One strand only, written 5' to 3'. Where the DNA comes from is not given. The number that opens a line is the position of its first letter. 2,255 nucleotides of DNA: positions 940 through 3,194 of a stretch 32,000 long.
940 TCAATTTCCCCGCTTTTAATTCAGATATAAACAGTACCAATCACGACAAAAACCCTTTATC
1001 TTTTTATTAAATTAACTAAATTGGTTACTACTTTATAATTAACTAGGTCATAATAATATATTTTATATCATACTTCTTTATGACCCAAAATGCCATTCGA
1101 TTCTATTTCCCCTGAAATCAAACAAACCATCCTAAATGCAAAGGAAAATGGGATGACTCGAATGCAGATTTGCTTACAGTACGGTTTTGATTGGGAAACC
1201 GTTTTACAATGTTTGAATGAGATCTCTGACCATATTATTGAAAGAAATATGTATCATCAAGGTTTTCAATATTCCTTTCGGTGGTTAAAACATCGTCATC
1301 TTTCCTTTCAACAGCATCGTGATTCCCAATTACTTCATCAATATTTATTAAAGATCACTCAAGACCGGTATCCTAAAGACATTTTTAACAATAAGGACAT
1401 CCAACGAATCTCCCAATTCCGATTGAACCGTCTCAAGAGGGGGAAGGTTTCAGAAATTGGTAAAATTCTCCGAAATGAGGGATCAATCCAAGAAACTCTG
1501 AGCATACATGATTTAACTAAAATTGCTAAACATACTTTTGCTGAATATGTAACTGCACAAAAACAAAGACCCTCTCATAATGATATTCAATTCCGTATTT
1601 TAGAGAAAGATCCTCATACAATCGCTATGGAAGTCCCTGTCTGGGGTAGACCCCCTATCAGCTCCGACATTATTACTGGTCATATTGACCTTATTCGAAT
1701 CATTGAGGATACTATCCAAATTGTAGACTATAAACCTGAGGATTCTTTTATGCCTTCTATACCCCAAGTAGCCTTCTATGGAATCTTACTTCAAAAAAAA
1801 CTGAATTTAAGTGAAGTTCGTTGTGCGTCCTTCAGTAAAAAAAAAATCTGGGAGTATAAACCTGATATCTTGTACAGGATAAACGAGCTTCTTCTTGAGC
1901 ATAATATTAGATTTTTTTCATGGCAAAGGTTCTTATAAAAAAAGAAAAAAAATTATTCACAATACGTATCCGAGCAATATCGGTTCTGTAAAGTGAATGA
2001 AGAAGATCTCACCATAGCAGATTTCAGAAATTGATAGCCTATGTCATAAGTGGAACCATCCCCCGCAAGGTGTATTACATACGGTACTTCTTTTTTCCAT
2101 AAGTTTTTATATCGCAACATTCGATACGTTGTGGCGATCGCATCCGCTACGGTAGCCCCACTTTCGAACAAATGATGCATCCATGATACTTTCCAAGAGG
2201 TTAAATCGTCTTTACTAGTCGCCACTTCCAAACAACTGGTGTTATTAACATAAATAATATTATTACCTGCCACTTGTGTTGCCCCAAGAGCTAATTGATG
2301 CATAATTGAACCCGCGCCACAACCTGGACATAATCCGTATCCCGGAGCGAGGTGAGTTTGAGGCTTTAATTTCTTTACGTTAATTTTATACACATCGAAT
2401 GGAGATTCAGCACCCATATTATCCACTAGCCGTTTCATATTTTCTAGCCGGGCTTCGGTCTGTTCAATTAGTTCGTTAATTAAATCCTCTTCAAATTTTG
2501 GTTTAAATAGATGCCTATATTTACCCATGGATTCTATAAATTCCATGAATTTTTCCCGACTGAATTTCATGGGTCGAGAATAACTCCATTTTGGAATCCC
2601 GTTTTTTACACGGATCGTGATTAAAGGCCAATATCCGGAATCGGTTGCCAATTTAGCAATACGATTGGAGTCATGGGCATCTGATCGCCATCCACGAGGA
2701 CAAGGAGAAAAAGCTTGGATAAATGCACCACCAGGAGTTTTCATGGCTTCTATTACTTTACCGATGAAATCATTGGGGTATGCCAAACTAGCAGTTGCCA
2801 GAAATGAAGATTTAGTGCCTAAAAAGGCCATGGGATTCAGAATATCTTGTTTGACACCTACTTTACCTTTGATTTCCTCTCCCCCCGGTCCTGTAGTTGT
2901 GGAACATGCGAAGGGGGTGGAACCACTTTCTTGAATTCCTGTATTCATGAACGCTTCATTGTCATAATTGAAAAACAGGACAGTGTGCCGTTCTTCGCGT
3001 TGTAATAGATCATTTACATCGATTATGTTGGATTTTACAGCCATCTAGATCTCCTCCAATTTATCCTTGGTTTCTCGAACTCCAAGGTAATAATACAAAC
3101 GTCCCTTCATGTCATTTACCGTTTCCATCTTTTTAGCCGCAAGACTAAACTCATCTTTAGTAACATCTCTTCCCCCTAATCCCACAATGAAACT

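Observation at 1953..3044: Circularly permuted beta subunit of a 2-oxoacid:ferredoxin oxidoreductase, split inside the TPP/Mg-binding motif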

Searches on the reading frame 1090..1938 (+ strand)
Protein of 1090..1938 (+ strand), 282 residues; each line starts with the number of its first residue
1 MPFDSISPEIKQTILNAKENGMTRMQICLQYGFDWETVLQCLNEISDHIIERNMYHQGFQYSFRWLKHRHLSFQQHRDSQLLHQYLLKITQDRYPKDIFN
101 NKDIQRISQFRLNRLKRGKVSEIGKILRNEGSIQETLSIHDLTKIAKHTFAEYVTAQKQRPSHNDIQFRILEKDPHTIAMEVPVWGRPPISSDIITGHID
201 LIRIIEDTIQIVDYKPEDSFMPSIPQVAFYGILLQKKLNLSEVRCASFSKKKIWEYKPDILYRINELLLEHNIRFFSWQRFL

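Call 55: search_protein_families(library=pfam, proteins=[window:1090-1938:+], max_evalue=0.001)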
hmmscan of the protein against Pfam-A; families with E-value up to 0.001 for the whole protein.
window:1090-1938:+ (282 aa): 1 family
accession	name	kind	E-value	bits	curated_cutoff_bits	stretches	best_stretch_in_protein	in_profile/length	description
PF12705.13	PDDEXK_1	-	3.2e-05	24.4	22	1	138-237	82-172/247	PD-(D/E)XK nuclease superfamily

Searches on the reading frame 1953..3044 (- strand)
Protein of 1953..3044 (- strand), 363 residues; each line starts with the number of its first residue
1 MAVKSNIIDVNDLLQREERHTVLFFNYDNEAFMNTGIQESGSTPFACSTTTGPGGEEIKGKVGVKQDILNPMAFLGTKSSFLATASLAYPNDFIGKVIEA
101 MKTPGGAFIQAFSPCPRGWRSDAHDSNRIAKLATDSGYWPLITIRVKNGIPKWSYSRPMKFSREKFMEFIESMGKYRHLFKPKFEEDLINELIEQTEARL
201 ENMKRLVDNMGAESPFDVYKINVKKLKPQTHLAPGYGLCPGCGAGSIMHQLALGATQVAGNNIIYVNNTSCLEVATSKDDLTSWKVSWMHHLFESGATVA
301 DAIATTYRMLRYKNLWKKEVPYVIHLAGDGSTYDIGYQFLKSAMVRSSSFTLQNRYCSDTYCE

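Call 3: search_protein_families(library=pfam, proteins=[window:1953-3044:-], max_evalue=0.1)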
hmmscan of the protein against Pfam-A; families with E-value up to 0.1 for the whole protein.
window:1953-3044:- (363 aa): 1 family
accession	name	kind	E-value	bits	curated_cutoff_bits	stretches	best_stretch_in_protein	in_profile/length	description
PF02775.26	TPP_enzyme_C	-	0.011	16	21.9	0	18-110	71-150/151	Thiamine pyrophosphate enzyme, C-terminal TPP binding domain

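Call 4: search_protein_families(library=ncbifam, proteins=[window:1953-3044:-], max_evalue=0.1)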
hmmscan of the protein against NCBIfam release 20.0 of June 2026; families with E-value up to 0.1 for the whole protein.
window:1953-3044:- (363 aa): 8 families
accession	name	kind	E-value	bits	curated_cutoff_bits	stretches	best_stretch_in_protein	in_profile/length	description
NF008819.1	PRK11865.1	equivalog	1.1e-62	211.9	405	2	17-201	116-294/300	pyruvate synthase subunit PorB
NF045792.1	OxalOxredbeta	equivalog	3.7e-53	180.6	590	2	19-185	128-290/311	oxalate oxidoreductase subunit beta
NF008818.0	PRK11864.1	subfamily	4.7e-53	180.2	405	2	17-207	117-296/300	3-methyl-2-oxobutanoate dehydrogenase subunit beta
NF045766.1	PhenlGlyoxDHPadI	equivalog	2.3e-31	109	700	2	17-205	256-438/443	NADH-dependent phenylglyoxylate dehydrogenase subunit beta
TIGR02176.1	pyruv_ox_red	equivalog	2.7e-10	38.8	911.35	1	23-207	984-1166/1167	pyruvate:ferredoxin (flavodoxin) oxidoreductase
NF008820.0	PRK11866.1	equivalog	1.5e-05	24.6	402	0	22-116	115-202/287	2-oxoacid ferredoxin oxidoreductase subunit beta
TIGR02177.1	PorB_KorB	subfamily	0.00021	20.8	261.9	1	48-191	119-259/286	2-oxoacid:acceptor oxidoreductase, beta subunit, pyruvate/2-ketoisovalerate family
NF008821.0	PRK11869.1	equivalog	0.028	13.3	438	0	47-116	131-201/286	2-oxoacid ferredoxin oxidoreductase subunit beta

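Call 5: search_solved_structures(query=window:1953-3044:-, max_evalue=0.001, show_alignments=2)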
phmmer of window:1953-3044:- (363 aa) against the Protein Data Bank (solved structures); distinct sequences matched with E-value up to 0.001: 5.
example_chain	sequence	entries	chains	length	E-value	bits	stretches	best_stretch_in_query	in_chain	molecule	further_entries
9bt4_C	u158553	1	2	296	1.2e-45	159.2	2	17-189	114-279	Pyruvate:Ferredoxin Oxidoreductase, subunit beta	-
5c4i_C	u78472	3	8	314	7.7e-42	146.7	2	19-182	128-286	Oxalate oxidoreductase subunit beta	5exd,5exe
6cin_A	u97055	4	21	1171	1.3e-07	34.1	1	27-208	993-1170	PYRUVATE-FERREDOXIN OXIDOREDUCTASE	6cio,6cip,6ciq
1b0p_A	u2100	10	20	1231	4.5e-07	32.4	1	22-147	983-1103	PROTEIN (PYRUVATE-FERREDOXIN OXIDOREDUCTASE) | Pyruvate-Ferredoxin Oxidoreductase | PYRUVATE FERREDOXIN OXIDOREDUCTASE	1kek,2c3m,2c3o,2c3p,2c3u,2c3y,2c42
7plm_A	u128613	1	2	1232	4.5e-07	32.4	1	22-147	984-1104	Pyruvate:ferredoxin oxidoreductase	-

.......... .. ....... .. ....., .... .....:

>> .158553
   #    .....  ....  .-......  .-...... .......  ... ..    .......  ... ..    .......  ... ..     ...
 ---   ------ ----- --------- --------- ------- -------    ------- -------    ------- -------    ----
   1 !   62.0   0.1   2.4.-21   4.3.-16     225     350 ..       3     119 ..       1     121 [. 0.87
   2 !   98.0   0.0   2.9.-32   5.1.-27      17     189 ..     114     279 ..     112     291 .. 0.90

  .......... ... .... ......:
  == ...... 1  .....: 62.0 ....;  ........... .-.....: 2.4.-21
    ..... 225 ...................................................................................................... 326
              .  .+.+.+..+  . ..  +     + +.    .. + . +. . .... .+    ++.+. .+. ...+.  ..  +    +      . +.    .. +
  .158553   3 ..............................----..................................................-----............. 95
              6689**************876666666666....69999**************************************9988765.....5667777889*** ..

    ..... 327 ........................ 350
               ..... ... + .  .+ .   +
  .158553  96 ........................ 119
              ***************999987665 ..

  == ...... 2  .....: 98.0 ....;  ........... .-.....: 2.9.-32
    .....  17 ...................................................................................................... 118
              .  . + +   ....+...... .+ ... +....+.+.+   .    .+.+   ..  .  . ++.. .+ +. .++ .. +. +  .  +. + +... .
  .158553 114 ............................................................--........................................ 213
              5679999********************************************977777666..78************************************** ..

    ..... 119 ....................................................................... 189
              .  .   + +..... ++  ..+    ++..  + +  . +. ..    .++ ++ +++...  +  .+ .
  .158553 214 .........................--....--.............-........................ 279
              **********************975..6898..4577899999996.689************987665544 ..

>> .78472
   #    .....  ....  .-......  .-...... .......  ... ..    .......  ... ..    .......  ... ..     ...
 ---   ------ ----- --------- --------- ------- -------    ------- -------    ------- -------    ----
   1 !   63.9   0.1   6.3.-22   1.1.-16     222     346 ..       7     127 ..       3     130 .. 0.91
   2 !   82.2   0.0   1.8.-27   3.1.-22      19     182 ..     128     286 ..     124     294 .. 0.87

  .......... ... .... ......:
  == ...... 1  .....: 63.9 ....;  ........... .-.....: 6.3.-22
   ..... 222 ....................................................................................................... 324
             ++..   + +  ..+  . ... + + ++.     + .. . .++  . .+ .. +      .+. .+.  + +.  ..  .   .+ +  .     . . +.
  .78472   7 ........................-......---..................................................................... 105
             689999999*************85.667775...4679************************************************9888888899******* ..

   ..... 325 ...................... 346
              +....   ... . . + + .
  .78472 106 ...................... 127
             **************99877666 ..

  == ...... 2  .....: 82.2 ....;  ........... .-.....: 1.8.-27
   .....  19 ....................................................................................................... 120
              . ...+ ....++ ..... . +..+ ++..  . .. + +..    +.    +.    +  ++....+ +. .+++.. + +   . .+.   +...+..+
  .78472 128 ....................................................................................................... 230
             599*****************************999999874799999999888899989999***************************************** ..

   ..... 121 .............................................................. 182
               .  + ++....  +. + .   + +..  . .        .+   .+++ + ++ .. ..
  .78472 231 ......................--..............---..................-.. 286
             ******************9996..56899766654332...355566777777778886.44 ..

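Call 7: find_homologous_proteins(query=window:1953-3044:-, max_evalue=0.00001)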
Query window:1953-3044:- (363 aa): 308 proteins with E <= 0.00001 among 3243 candidates; the best 120 are listed.
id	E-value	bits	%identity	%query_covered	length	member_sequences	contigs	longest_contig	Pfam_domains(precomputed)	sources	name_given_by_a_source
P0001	5.5e-249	843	100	100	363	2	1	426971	-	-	-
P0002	1.0e-219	747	87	100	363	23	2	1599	-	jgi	jgi:pyruvate/2-oxoacid:ferredoxin oxidoreductase beta subunit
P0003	1.8e-203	693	80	99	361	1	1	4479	-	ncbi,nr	ncbi:MAG: hypothetical protein GF364_19785 [Candidatus Lokiarchaeota archaeon]|nr:hypothetical prote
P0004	1.5e-202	690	79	99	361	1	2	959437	-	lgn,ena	-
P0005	5.9e-200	682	78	99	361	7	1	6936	-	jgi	jgi:pyruvate/2-oxoacid:ferredoxin oxidoreductase beta subunit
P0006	2.1e-198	677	79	99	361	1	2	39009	-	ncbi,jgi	ncbi:MAG: hypothetical protein ACTSO9_00015 [Candidatus Helarchaeota archaeon]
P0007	1.6e-192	657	75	99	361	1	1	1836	-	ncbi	-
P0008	4.8e-191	652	76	98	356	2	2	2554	-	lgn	-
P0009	5.2e-189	646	76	97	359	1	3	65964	-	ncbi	ncbi:MAG: hypothetical protein ACTSU2_12475 [Promethearchaeota archaeon]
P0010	1.1e-188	645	73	99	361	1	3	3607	-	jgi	jgi:pyruvate/2-oxoacid:ferredoxin oxidoreductase beta subunit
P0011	4.6e-188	643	74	99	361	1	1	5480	-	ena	-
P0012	8.8e-188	642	74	99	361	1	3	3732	-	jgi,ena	-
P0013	9.4e-169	579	69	96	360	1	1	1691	-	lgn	-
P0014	8.4e-161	553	66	97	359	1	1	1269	-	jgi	jgi:pyruvate/2-oxoacid:ferredoxin oxidoreductase beta subunit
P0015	9.0e-161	553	67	96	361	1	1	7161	-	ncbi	-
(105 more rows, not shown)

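Call 16: find_related_loci(query=A1, collection=genome_contigs, flank=5000)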
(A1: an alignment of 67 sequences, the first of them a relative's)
Query A1 (363 aa) in genome_contigs; peptide patterns used: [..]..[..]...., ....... (x = any residue, [..] = any of these).
294 stretches matched a pattern; 153 encode a relative of the query (tblastn E <= 1e-3); the best 80 are kept; 80 distinct loci.
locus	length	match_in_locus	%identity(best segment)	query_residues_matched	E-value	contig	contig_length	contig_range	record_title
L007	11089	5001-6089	87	1-363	0e+0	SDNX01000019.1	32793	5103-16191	MAG: Promethearchaeota archaeon isolate AMARA_1 AMARA-sed17-2573, whole genome shotgun sequence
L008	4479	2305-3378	80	5-363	0e+0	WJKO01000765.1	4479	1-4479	MAG: Promethearchaeota archaeon isolate Bin_342 k141_4350348, whole genome shotgun sequence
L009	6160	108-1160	65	6-356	1e-163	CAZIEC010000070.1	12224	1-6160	MAG TPA_asm: uncultured archaeon isolate binchicken_co19_559 genome assembly, contig: NODE_8786_length_12224_cov_21.2724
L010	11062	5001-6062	62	6-359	6e-160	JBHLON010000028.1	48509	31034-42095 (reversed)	MAG: Promethearchaeota archaeon isolate DZ3M.354 DZ3M.354@1844, whole genome shotgun sequence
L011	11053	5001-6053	64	6-356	6e-159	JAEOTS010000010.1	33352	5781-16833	MAG: Promethearchaeota archaeon isolate YT5_023 k127_1528332, whole genome shotgun sequence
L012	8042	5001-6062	64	6-359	7e-159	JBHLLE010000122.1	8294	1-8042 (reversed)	MAG: Candidatus Hermodarchaeota archaeon isolate DZ1M.378 DZ1M.378@39278, whole genome shotgun sequence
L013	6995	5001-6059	63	6-358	1e-158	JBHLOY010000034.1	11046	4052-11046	MAG: Promethearchaeota archaeon isolate DZ3S.305 DZ3S.305@20730, whole genome shotgun sequence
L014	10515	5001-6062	64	6-359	8e-159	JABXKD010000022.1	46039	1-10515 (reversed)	MAG: Promethearchaeota archaeon isolate Hel_238_bin105 NODE_22_length_46039_cov_26.692942, whole genome shotgun sequence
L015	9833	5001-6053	64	6-356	2e-158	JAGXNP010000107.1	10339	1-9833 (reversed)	MAG: Promethearchaeota archaeon isolate bin41 NODE_107_length_10339_cov_59.228513, whole genome shotgun sequence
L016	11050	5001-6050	65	5-354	2e-158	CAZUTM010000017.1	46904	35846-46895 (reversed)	MAG TPA_asm: uncultured archaeon isolate SRP278314_co2_361 genome assembly, contig: NODE_1135_length_46904_cov_6.053875,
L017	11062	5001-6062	63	6-359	3e-158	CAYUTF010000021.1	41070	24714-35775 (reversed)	MAG TPA_asm: uncultured archaeon isolate binchicken_co196_315 genome assembly, contig: NODE_1010_length_41070_cov_16.130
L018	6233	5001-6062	63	6-359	3e-158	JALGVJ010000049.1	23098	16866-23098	MAG: Promethearchaeota archaeon isolate Meg22_1012_Bin_233 Meg22_1012_Bin_233_scaffold_5489, whole genome shotgun sequen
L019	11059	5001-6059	64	6-358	4e-158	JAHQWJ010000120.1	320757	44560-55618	MAG: Promethearchaeia archaeon isolate ABR04 NODE_5_length_320757_cov_24, whole genome shotgun sequence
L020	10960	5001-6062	62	3-356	4e-158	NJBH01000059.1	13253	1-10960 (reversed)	MAG: Promethearchaeota archaeon Loki_b32 4094, whole genome shotgun sequence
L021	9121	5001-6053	63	6-356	6e-158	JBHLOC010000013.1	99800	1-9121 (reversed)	MAG: Promethearchaeota archaeon isolate DZ3M.111 DZ3M.111@425, whole genome shotgun sequence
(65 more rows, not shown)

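Call 26: predict_structure(alignment_id=A1)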
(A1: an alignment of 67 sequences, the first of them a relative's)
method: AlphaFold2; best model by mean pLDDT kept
length: 363 residues; sequences in the alignment: 67
mean_pLDDT: 80.9   pTM: 0.88
mean pLDDT of the five models: 80.9, 80.4, 79.1, 78.9, 77.5
residues with pLDDT >= 90: 172; 70-90: 98; 50-70: 59; < 50: 34
segments of 3 or more residues with pLDDT < 50: 31-42, 46-62, 361-363
pLDDT, mean of each block of 10 residues (from residue 1): 83 94 82 40 47 44 65 90 95 98 94 73 84 93 95 95 92 61 74 88 94 94 93 65 83 96 89 64 81 84 90 89 85 76 88 64 43
secondary structure, 60 per line:
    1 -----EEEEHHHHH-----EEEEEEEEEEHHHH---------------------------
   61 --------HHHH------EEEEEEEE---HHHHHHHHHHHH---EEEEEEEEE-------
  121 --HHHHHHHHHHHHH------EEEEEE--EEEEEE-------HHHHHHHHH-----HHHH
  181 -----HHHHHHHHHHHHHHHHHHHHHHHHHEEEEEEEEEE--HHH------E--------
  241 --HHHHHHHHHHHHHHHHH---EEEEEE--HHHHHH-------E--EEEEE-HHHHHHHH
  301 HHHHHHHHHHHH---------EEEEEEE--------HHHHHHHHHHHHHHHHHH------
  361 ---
elements in order: E6-9 H10-14 E20-29 H30-33 H69-72 E79-86 H90-101 E105-113 H123-135 E142-147 E150-155 H163-171 H177-180 H186-210 E211-220 H243-259 E263-268 H271-276 E287-291 H293-312 E322-328 H337-354

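Call 31: fold_search(model_id=the predicted structure, library=pdb)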
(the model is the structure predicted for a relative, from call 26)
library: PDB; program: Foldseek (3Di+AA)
matches with E <= 10: 500; with E <= 0.001: 24
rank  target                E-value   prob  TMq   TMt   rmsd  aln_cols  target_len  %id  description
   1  9bt4_C                4.3e-08  1.00  0.43  0.52   6.0       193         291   32  Pyruvate:Ferredoxin Oxidoreductase from Methanosarcina acetivorans (released 2024-10-09)
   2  5exe_C                1.4e-06  1.00  0.37  0.42   9.4       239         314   28  Crystal structure of oxalate oxidoreductase from Moorella thermoacetica bound with carboxy-TPP adduct (released 2015-12-30)
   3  5exd_F                2.2e-06  1.00  0.37  0.42   7.1       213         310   30  Crystal structure of oxalate oxidoreductase from Moorella thermoacetica bound with carboxy-di-oxido-methyl-TPP (COOM-T (released 2015-12-30)
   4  5exe_F                2.9e-06  1.00  0.38  0.44   8.1       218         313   30  Crystal structure of oxalate oxidoreductase from Moorella thermoacetica bound with carboxy-TPP adduct (released 2015-12-30)
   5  5exd_I                3.3e-06  1.00  0.38  0.44   7.0       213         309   30  Crystal structure of oxalate oxidoreductase from Moorella thermoacetica bound with carboxy-di-oxido-methyl-TPP (COOM-T (released 2015-12-30)
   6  7plm_A                4.1e-06  1.00  0.39  0.13  15.1       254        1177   21  CryoEM reconstruction of pyruvate ferredoxin oxidoreductase (PFOR) in anaerobic conditions (released 2022-03-23)
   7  5c4i_C                1.0e-05  1.00  0.38  0.44   6.4       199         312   31  Structure of an Oxalate Oxidoreductase (released 2015-07-01)
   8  6cip_A                1.1e-05  1.00  0.36  0.12   4.6       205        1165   24  Pyruvate:ferredoxin oxidoreductase from Moorella thermoacetica with acetyl-TPP bound (released 2018-03-28)
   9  6ciq_B                1.3e-05  1.00  0.35  0.12   5.0       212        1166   23  Pyruvate:ferredoxin oxidoreductase from Moorella thermoacetica with coenzyme A bound (released 2018-03-28)
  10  6cio_A                1.4e-05  1.00  0.36  0.12   4.5       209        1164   24  Pyruvate:ferredoxin oxidoreductase from Moorella thermoacetica with lactyl-TPP bound (released 2018-03-28)
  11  6cio_F                2.1e-05  1.00  0.37  0.13   8.2       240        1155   23  Pyruvate:ferredoxin oxidoreductase from Moorella thermoacetica with lactyl-TPP bound (released 2018-03-28)
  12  6ciq_C                2.8e-05  1.00  0.37  0.13   8.4       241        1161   23  Pyruvate:ferredoxin oxidoreductase from Moorella thermoacetica with coenzyme A bound (released 2018-03-28)
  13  6cio_D                3.1e-05  1.00  0.36  0.13   4.8       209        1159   23  Pyruvate:ferredoxin oxidoreductase from Moorella thermoacetica with lactyl-TPP bound (released 2018-03-28)
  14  6cin_B                3.5e-05  1.00  0.37  0.13   4.4       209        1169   26  Crystal structure of pyruvate:ferredoxin oxidoreductase from Moorella thermoacetica (released 2018-03-28)
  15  6cin_C                3.5e-05  1.00  0.37  0.13   8.2       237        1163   24  Crystal structure of pyruvate:ferredoxin oxidoreductase from Moorella thermoacetica (released 2018-03-28)
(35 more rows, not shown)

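Call 36: search_protein_representatives(protein=window:1953-3044:-)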
Query: 363 residues. Proteins with E-value up to 0.001 (for the whole library): 1355; up to 1e-10: 501; up to 1e-30: 43. The best 150 are listed.
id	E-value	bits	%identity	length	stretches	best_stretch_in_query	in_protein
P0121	1.5e-121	422.1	54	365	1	3-355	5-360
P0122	1.0e-83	297.7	55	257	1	7-247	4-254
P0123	4.3e-53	196.9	44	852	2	23-206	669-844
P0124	6.0e-52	193.2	41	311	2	17-202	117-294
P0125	3.6e-48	180.7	64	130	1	236-359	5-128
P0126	1.2e-47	179.1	38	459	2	17-190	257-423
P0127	1.3e-47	178.9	35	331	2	17-205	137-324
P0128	2.7e-47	177.9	41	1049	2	17-193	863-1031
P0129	3.6e-47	177.4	39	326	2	17-203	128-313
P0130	1.3e-45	172.4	40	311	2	17-188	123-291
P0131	1.9e-45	171.8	36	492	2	17-206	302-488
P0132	5.0e-45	170.4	64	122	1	4-121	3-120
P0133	6.2e-45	170.1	39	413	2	17-186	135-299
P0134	6.0e-44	166.8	36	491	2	17-209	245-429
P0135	8.0e-44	166.4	37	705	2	17-188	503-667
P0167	1.8e-29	119.2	40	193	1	17-194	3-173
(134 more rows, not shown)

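Call 47: find_encoding_contigs(protein=P0167, flank=3000, max_places=3)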
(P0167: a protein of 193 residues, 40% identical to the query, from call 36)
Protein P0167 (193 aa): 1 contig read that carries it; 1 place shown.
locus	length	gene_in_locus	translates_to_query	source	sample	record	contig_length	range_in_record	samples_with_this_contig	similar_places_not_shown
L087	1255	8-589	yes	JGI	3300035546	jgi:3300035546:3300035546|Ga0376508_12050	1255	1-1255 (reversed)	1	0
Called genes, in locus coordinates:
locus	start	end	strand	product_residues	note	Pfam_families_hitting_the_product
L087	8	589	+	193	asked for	PF02775:TPP_enzyme_C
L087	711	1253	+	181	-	?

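Call 55: search_protein_families(library=pfam, proteins=[L010:7015-7788:+, L010:9962-10366:+, L020:1892-2614:+, L010:1172-2473:-, L011:240-1160:+], max_evalue=0.001)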
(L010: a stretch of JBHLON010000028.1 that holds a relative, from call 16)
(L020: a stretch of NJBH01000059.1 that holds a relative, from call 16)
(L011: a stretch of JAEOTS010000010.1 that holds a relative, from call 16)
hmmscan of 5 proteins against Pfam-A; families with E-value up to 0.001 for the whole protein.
L010:7015-7788:+ (257 aa): 2 families
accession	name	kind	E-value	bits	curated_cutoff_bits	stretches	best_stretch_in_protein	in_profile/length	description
PF00378.25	ECH_1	-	1.4e-39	136.4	27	1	13-223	4-216/251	Enoyl-CoA hydratase/isomerase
PF16113.10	ECH_2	-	6.1e-15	56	27.2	1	17-196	3-187/335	Enoyl-CoA hydratase/isomerase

L010:9962-10366:+ (134 aa): 1 family
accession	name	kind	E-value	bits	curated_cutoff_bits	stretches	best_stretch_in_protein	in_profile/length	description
PF01894.22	UPF0047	-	2.2e-44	150.8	27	1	19-131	1-117/117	Uncharacterised protein family UPF0047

L020:1892-2614:+ (240 aa): 2 families
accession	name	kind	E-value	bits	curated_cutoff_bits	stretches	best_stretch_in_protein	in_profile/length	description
PF04389.22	Peptidase_M28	-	4.1e-21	76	21.3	1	60-228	28-191/193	Peptidase family M28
PF05343.19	Peptidase_M42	-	6.9e-06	25.8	23.2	1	64-208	131-278/292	M42 glutamyl aminopeptidase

L010:1172-2473:- (433 aa): 1 family
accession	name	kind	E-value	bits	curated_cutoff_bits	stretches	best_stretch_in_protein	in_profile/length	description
PF07690.21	MFS_1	-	7.1e-32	111.1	33.4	2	24-355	6-313/347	Major Facilitator Superfamily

L011:240-1160:+ (306 aa): 1 family
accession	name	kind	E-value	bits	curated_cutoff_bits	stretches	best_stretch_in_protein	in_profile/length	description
PF01008.23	IF-2B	-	5e-42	144.5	22.4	1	26-285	7-279/280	Initiation factor 2 subunit family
